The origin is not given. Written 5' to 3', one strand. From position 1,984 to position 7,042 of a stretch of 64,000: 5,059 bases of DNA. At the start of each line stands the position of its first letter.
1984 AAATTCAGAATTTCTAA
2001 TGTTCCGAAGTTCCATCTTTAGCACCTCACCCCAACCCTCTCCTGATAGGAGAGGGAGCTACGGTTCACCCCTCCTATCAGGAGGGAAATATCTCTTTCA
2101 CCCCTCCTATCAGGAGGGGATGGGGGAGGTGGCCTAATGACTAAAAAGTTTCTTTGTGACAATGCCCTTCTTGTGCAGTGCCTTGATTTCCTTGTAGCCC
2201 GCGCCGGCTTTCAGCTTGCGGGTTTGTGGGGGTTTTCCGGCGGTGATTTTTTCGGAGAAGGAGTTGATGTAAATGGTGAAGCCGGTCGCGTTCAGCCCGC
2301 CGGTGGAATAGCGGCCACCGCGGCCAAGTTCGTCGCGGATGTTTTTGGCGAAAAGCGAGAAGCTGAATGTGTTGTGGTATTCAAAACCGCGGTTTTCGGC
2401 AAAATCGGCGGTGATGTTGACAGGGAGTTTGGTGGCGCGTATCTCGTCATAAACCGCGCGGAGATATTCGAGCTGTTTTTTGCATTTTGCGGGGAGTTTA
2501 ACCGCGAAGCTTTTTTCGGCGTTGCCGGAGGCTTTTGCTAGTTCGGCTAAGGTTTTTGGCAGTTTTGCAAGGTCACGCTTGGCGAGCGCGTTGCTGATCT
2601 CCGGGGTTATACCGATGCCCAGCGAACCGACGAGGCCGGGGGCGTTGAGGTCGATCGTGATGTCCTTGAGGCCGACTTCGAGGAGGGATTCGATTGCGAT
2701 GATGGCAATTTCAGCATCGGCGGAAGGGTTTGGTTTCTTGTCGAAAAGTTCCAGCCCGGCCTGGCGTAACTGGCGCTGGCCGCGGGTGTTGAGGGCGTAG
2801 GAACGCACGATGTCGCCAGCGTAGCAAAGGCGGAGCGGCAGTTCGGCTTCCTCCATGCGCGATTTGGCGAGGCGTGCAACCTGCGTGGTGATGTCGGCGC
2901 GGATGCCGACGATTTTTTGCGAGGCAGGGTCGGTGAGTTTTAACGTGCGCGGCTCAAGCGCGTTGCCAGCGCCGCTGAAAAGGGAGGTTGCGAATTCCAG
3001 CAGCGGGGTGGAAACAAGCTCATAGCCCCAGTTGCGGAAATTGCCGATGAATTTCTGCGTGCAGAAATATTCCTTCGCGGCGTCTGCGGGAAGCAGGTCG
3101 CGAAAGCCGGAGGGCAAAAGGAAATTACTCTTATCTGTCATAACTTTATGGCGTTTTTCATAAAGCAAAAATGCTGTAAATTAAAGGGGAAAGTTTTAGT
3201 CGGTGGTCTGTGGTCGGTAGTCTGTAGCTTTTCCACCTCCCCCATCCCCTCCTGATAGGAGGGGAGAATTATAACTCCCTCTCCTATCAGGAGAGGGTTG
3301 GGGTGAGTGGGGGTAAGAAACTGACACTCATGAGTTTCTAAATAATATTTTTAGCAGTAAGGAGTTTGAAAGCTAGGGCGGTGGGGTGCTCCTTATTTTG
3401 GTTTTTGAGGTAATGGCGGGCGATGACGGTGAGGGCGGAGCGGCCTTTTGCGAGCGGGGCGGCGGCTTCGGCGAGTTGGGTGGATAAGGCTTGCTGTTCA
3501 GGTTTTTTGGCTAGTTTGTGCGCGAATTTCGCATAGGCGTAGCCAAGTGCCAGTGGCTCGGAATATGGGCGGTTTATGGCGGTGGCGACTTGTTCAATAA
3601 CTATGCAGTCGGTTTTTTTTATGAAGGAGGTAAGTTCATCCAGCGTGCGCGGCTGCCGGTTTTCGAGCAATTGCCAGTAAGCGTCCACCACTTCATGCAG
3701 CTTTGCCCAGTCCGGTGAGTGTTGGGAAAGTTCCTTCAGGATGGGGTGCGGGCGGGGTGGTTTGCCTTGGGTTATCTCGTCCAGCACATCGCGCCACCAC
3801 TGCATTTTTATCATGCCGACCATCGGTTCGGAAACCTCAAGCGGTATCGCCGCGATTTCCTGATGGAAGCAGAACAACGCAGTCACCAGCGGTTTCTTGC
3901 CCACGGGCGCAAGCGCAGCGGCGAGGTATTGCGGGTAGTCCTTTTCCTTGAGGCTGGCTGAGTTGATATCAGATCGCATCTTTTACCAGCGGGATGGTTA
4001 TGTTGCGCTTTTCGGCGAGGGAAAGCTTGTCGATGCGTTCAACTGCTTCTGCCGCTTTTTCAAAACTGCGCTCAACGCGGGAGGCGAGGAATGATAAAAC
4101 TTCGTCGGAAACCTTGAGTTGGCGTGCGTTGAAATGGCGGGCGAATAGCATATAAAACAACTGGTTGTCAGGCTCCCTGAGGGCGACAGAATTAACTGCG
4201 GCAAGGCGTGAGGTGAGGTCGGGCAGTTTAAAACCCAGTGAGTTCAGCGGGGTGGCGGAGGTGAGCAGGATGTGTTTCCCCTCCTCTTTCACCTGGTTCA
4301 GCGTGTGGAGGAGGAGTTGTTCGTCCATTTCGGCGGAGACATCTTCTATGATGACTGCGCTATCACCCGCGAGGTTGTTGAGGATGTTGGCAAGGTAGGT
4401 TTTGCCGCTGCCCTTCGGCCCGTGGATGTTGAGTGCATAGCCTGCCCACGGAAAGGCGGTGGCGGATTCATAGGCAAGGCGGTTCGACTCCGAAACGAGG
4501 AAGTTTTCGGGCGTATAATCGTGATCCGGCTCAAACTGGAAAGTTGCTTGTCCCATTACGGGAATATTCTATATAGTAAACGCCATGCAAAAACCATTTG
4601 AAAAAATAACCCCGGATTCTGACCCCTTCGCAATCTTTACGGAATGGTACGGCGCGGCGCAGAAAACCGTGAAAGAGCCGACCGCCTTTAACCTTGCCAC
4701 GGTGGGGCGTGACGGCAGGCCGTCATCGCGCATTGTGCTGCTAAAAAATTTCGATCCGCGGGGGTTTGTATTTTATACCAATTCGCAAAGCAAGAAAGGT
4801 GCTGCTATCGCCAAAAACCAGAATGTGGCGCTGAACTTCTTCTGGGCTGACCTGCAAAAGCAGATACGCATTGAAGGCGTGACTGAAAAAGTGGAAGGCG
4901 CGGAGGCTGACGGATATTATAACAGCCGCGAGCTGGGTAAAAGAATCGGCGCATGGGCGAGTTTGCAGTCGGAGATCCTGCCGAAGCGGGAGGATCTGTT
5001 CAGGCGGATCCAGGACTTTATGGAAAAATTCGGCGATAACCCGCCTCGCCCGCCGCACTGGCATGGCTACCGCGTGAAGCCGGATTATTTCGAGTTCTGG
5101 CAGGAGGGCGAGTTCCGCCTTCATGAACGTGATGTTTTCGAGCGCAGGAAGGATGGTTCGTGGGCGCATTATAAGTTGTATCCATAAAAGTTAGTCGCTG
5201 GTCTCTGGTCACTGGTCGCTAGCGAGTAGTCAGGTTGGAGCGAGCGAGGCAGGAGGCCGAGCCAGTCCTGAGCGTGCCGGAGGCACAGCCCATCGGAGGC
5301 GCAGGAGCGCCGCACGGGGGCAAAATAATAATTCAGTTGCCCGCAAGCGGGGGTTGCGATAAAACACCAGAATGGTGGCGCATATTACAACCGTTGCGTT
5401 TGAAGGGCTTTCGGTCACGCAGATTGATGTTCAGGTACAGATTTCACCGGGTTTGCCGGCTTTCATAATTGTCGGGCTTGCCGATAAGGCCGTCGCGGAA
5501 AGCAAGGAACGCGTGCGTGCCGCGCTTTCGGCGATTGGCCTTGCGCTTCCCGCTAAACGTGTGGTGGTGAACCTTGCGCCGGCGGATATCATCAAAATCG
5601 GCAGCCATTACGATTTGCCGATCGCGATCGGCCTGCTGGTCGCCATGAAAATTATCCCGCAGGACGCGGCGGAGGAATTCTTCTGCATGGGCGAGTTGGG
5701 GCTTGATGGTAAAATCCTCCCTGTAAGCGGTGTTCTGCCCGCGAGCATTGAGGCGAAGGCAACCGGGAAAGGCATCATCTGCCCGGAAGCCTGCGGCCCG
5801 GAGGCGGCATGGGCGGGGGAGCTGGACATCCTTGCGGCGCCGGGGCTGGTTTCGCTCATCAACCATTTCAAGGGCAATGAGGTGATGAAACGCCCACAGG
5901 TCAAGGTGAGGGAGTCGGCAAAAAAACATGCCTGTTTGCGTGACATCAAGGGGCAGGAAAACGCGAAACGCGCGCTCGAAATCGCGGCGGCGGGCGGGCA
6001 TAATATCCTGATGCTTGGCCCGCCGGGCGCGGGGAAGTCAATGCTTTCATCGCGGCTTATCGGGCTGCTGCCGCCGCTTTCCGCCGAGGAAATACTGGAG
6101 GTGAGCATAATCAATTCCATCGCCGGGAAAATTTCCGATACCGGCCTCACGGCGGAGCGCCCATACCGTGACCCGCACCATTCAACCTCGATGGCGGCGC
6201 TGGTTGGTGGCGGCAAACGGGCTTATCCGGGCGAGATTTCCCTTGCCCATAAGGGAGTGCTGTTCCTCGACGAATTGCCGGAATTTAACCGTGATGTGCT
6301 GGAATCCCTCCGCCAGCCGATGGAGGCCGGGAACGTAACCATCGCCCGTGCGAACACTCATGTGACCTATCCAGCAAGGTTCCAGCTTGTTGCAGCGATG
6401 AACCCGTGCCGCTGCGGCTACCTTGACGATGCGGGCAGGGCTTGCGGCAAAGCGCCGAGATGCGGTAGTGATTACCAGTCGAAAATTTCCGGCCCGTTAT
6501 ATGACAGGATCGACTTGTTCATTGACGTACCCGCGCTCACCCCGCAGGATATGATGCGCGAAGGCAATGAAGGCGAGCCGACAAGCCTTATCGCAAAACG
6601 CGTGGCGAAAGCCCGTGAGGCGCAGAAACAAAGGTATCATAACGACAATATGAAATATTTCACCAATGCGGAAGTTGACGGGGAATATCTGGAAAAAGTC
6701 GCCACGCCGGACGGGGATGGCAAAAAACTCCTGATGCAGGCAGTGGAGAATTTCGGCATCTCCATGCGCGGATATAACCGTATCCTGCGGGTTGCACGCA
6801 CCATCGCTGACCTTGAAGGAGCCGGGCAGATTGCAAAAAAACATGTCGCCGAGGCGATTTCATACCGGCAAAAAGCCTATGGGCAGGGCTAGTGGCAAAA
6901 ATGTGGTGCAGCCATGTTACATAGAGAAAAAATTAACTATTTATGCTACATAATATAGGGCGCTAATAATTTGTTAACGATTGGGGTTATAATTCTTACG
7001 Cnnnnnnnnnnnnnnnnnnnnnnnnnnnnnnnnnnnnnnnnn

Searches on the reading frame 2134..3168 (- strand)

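Call 93: search_protein_families(library=pfam, proteins=[window:2134-3168:-], max_evalue=0.0001)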
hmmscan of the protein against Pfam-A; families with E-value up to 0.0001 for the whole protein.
window:2134-3168:- (344 aa): 1 family
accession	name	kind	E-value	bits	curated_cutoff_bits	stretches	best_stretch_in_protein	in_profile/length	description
PF13393.11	tRNA-synt_His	-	4.6e-60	203.9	25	1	21-302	1-306/308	Histidyl-tRNA synthetase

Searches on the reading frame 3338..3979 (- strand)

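Call 93: search_protein_families(library=pfam, proteins=[window:3338-3979:-], max_evalue=0.0001)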
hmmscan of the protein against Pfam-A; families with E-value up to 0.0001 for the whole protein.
window:3338-3979:- (213 aa): 1 family
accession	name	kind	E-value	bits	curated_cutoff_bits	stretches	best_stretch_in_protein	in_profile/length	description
PF00494.24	SQS_PSY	-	1.5e-12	48.2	26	1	11-137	2-134/263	Squalene/phytoene synthase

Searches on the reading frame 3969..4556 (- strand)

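Call 93: search_protein_families(library=pfam, proteins=[window:3969-4556:-], max_evalue=0.0001)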
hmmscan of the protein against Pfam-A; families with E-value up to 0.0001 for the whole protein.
window:3969-4556:- (195 aa): 2 families
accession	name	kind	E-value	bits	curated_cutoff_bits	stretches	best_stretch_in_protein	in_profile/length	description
PF22688.2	Hda_lid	-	1.4e-13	51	27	1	139-194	9-64/65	Hda, lid domain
PF00308.24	Bac_DnaA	-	1.8e-06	28.7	23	0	12-62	3-57/162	Bacterial DnaA ATPAse domain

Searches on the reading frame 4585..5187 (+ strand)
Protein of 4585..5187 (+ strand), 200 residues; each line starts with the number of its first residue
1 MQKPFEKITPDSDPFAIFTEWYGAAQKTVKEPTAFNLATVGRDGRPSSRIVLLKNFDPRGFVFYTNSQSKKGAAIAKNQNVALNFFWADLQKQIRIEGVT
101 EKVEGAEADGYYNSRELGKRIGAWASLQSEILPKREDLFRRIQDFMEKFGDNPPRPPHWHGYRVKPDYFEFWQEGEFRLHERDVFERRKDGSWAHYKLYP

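Call 93: search_protein_families(library=pfam, proteins=[window:4585-5187:+], max_evalue=0.0001)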
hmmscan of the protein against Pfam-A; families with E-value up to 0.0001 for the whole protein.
window:4585-5187:+ (200 aa): 3 families
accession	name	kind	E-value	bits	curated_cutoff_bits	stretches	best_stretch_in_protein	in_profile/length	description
PF01243.27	PNPOx_N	-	2.8e-23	83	28.1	1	25-136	5-107/120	Pyridoxamine 5'-phosphate oxidase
PF10590.14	PNP_phzG_C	-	7.6e-15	55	27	1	159-200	1-42/42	Pyridoxine 5'-phosphate oxidase C-terminal dimerisation region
PF12766.13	Pyridox_oxase_2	-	1.5e-08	35.5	26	1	27-100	16-96/100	Pyridoxamine 5'-phosphate oxidase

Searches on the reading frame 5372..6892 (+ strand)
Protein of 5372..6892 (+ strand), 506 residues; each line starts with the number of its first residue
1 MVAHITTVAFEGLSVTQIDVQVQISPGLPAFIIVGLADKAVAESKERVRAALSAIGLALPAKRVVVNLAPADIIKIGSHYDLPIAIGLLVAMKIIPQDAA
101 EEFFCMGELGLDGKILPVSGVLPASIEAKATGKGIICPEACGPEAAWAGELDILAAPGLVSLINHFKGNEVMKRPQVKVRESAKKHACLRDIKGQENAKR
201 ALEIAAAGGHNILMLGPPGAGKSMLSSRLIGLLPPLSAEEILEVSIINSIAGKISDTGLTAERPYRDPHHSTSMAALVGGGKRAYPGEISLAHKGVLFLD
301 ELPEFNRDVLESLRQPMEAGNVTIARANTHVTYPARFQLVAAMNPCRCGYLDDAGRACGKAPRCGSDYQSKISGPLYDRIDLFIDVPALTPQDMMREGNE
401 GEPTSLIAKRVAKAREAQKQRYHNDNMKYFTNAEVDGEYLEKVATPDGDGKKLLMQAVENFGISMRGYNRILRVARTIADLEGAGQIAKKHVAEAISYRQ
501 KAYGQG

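Call 93: search_protein_families(library=pfam, proteins=[window:5372-6892:+], max_evalue=0.0001)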
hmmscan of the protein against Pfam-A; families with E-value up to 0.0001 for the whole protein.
window:5372-6892:+ (506 aa): 6 families
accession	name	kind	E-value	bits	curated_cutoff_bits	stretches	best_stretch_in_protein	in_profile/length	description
PF01078.27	Mg_chelatase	-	7e-94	313.4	20.3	1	189-393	2-206/207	Magnesium chelatase, subunit ChlI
PF13541.12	ChlI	-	1.3e-39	135.2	27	1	20-139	1-119/121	Subunit ChlI of Mg-chelatase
PF13335.12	Mg_chelatase_C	-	2.4e-30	105.4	26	1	402-499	2-94/94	Magnesium chelatase, subunit ChlI C-terminal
PF00493.29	MCM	-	1.9e-12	47.2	23.3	1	175-350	24-178/224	MCM P-loop domain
PF07728.20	AAA_5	-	1.4e-09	38.6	22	1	211-347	1-125/139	AAA domain (dynein-related subfamily)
PF00158.32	Sigma54_activat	-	1.3e-05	25.3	20.2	0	280-344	80-142/168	Sigma-54 interaction domain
